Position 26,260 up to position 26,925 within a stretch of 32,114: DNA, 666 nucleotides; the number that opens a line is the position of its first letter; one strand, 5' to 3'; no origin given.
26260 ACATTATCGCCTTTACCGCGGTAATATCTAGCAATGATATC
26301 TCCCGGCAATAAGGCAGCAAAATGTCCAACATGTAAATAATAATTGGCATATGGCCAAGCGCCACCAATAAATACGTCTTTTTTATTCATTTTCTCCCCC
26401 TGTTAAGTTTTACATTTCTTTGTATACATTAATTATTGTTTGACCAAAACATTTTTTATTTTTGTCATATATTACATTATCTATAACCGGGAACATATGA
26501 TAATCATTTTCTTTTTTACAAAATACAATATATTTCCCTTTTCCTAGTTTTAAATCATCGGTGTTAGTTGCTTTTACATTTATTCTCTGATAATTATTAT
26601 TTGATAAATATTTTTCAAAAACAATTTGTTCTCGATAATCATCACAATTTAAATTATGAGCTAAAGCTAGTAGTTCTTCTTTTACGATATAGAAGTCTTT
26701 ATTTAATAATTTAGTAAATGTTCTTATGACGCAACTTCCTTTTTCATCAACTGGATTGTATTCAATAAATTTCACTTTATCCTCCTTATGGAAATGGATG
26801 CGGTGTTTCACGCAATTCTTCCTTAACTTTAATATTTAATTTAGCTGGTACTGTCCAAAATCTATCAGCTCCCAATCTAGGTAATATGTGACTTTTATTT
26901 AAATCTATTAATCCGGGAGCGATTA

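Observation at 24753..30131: YcaO operon with an orphan C39 peptidase, two small ORFan proteins and a co-transcribed MetRS: candidate undescribed peptide or protein amide-modification system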

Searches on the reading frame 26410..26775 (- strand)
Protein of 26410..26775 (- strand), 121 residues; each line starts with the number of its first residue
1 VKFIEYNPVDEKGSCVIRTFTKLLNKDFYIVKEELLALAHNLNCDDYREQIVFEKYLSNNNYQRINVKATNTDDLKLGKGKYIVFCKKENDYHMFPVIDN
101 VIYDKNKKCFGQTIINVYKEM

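Call 8: search_protein_families(library=pfam, proteins=[window:26410-26775:-], max_evalue=0.1)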
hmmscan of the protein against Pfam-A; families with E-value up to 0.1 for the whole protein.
window:26410-26775:- (121 aa): 0 families

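Call 9: search_protein_families(library=ncbifam, proteins=[window:26410-26775:-], max_evalue=0.1)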
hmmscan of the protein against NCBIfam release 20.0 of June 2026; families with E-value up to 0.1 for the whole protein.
window:26410-26775:- (121 aa): 0 families

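Call 61: search_protein_representatives(protein=window:26410-26775:-)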
Query: 121 residues. Proteins with E-value up to 0.001 (for the whole library): 59; up to 1e-10: 29; up to 1e-30: 0. The best 59 are listed.
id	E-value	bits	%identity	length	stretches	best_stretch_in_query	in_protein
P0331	4.8e-27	110.4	86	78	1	1-59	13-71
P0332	5.1e-27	110.3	45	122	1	1-119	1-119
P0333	9.8e-25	103.0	47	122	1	1-119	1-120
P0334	6.7e-24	100.3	48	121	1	1-119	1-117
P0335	1.4e-21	92.8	52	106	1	1-93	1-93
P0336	1.4e-20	89.6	44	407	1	1-119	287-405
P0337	1.4e-19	86.4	44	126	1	1-120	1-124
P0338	9.4e-18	80.5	42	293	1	8-119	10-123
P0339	2.3e-17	79.2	40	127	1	3-118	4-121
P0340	4.3e-17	78.3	40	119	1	1-109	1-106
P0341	8.5e-17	77.4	40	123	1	1-119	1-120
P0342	6.2e-16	74.6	53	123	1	1-78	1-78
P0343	7.4e-16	74.3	42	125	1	1-118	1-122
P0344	1.3e-14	70.3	39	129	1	9-120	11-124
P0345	4.4e-14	68.6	53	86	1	1-66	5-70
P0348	5.6e-13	65.1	33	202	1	2-119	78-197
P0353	1.7e-12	63.5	44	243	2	69-120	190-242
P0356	2.2e-11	59.9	53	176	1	1-64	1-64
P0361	3.5e-10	56.0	33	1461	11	82-111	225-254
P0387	7.6e-04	35.6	47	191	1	68-120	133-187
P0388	8.4e-04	35.5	35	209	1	9-106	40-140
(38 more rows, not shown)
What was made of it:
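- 26410..26775 (-): 121-aa Cys/His/Asp protein (GTG start). A lineage-specific accessory gene of unknown function. It is a small family: 59 representatives among 1.84 billion proteins (call 61).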

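Call 62: search_protein_families(library=pfam, proteins=[P0336, P0338, P0348, P0353, P0361, P0388, P0387, P0356], max_evalue=0.01)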
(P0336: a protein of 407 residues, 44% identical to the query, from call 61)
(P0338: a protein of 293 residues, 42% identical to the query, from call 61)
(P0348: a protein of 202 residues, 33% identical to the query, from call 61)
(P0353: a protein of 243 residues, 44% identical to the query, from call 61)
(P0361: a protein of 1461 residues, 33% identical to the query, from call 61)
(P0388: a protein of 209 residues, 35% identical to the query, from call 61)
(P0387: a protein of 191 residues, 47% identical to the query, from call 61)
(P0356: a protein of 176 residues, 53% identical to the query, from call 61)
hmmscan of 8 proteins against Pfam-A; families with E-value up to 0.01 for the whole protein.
P0336 (407 aa): 1 family
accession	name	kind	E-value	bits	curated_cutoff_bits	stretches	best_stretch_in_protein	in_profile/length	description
PF01368.27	DHH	-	2.1e-11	44.6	28.1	1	12-138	2-108/125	DHH family, N-terminal domain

P0338 (293 aa): 3 families
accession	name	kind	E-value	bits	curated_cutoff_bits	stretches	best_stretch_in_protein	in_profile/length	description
PF13302.13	Acetyltransf_3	-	2.5e-23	83.7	25.4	1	140-277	1-137/138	Acetyltransferase (GNAT) domain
PF00583.31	Acetyltransf_1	-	5.4e-09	36.8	20.7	1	189-277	28-116/116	Acetyltransferase (GNAT) family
PF13420.13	Acetyltransf_4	-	4e-05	24.1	24.3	1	147-292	5-149/155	Acetyltransferase (GNAT) domain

P0348 (202 aa): 1 family
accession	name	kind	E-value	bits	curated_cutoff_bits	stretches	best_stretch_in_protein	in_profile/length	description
PF01361.26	Tautomerase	-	3e-05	24.3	22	1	3-51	2-50/60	Tautomerase enzyme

P0353 (243 aa): 3 families
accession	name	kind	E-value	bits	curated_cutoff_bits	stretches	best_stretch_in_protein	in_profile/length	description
PF01230.28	HIT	-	2.8e-21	76.4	21.5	1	12-106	3-97/98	HIT domain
PF11969.13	DcpS_C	-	1e-13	52.2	24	1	3-103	2-101/114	Scavenger mRNA decapping enzyme C-term binding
PF04677.20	CwfJ_C_1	-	0.00035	20.9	21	1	34-104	45-109/122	Protein similar to CwfJ C-terminus 1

P0361 (1461 aa): 7 families
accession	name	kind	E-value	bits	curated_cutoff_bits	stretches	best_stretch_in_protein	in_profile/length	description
PF18289.6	HU-CCDC81_euk_2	-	7.1e-26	90.5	26.1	0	187-216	29-60/75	CCDC81 eukaryotic HU domain 2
PF06474.18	LPAM_MltD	-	8.8e-15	55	24.8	0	535-548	20-33/34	MltD lipid attachment motif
PF17529.7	DUF5450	-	2.1e-13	51.1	25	0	1340-1356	24-40/161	Family of unknown function (DUF5450)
PF25367.1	DUF7883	-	3.6e-11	43.3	27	0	163-186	67-90/95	Domain of unknown function (DUF7883)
PF15875.10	DUF4731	-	5.7e-10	39.7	27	0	1363-1393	33-64/75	Domain of unknown function (DUF4731)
PF18057.6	DUF5594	-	7.6e-10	39.3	27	0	287-327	12-52/128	Domain of unknown function (DUF5594)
PF18936.5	DUF5684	-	7.5e-06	26.9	27.4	0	180-235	26-78/81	Family of unknown function (DUF5684)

P0388 (209 aa): 0 families

P0387 (191 aa): 3 families
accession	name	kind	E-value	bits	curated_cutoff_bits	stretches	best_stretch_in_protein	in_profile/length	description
PF06810.17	Phage_scaffold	-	0.00024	21.5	35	1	32-104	33-101/170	Phage capsid assembly scaffolding protein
PF16118.10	DUF4834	-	0.00046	21.5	27.8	1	11-94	7-93/99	Domain of unknown function (DUF4834)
PF12685.13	SpoIIIAH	-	0.0061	17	30.6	1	7-92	1-82/191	SpoIIIAH-like protein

P0356 (176 aa): 1 family
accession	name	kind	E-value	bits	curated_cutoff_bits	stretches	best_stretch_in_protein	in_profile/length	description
PF07992.20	Pyr_redox_2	-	1.1e-14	55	26.1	1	69-161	202-291/291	Pyridine nucleotide-disulphide oxidoreductase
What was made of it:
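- Tried and rejected: Its fusions to DHH, GNAT, HIT and tautomerase domains are heterogeneous and uninformative (call 62).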

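Call 64: search_solved_structures(query=A8, max_evalue=10)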
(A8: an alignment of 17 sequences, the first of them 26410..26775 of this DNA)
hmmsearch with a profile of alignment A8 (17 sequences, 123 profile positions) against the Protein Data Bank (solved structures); distinct sequences matched with E-value up to 10: 6.
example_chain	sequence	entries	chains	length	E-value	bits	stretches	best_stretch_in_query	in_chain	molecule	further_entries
8ted_A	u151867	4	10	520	0.15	15.6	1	41-122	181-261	Response regulator receiver protein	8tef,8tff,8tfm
8thp_A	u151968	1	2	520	0.15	15.6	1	41-122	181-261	Response regulator receiver protein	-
8p6f_A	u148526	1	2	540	0.16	15.5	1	41-122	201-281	Response regulator receiver domain-containing protein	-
9qdq_C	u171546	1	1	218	0.5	13.9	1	38-83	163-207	Nonsense-mediated decay protein 4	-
8rd3_B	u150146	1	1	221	0.52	13.8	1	38-83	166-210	Nonsense-mediated decay protein 4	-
6neq_z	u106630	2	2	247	0.9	13.1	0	14-45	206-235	Translation initiation factor IF-3, mitochondrial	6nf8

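Call 65: search_protein_families(library=pfam, alignment_id=A8, max_evalue=10)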
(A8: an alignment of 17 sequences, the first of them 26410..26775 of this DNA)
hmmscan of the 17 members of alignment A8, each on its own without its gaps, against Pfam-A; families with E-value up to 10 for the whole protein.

A. member 1, window:26410-26775:- (121 aa): 1 family
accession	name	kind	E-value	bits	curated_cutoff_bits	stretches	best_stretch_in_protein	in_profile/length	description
PF20874.2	Relaxase_M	-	0.23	12.1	27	1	63-116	32-82/86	Relaxase central domain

B. families by the number of members that match (of 17 scanned): 19 families
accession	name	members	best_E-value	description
PF03147.19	FDX-ACB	1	0.016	Ferredoxin-fold anticodon binding domain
PF20543.3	CowN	1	0.022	N2-fixation sustaining protein CowN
PF06265.16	YutD-like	1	0.024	Putative antitoxin YutD-like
PF17296.8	ArenaCapSnatch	1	0.035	Arenavirus cap snatching domain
PF12698.13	ABC2_membrane_3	1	0.051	ABC-2 family transporter protein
PF20439.3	SpoIVA_C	1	0.059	Sporulation stage IV protein A, C-terminal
PF06480.20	FtsH_ext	1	0.062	FtsH Extracellular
PF22542.1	Utp8_C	1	0.062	Utp8, C-terminal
PF10742.14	DUF2555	1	0.065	Protein of unknown function (DUF2555)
PF19480.5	DUF6016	1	0.068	Domain of unknown function (DUF6016)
PF07410.16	Phage_Gp111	1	0.073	Streptococcus thermophilus bacteriophage Gp111 protein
PF23010.2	RA_3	1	0.079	PHLPP protein RA domain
PF05379.17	Peptidase_C23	1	0.085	Carlavirus endopeptidase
PF20385.3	DUF6680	1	0.11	Family of unknown function (DUF6680)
PF10200.14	Ndufs5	1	0.16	NADH:ubiquinone oxidoreductase, NDUFS5-15kDa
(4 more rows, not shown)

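Call 86: search_protein_families(library=padloc, proteins=[window:26410-26775:-], max_evalue=0.01)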
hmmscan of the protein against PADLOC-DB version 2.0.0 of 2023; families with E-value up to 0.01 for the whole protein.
window:26410-26775:- (121 aa): 1 family
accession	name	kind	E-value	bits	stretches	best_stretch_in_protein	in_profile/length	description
PDLC04269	PDC-M01B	-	0.0061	14.2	1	69-109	36-74/210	-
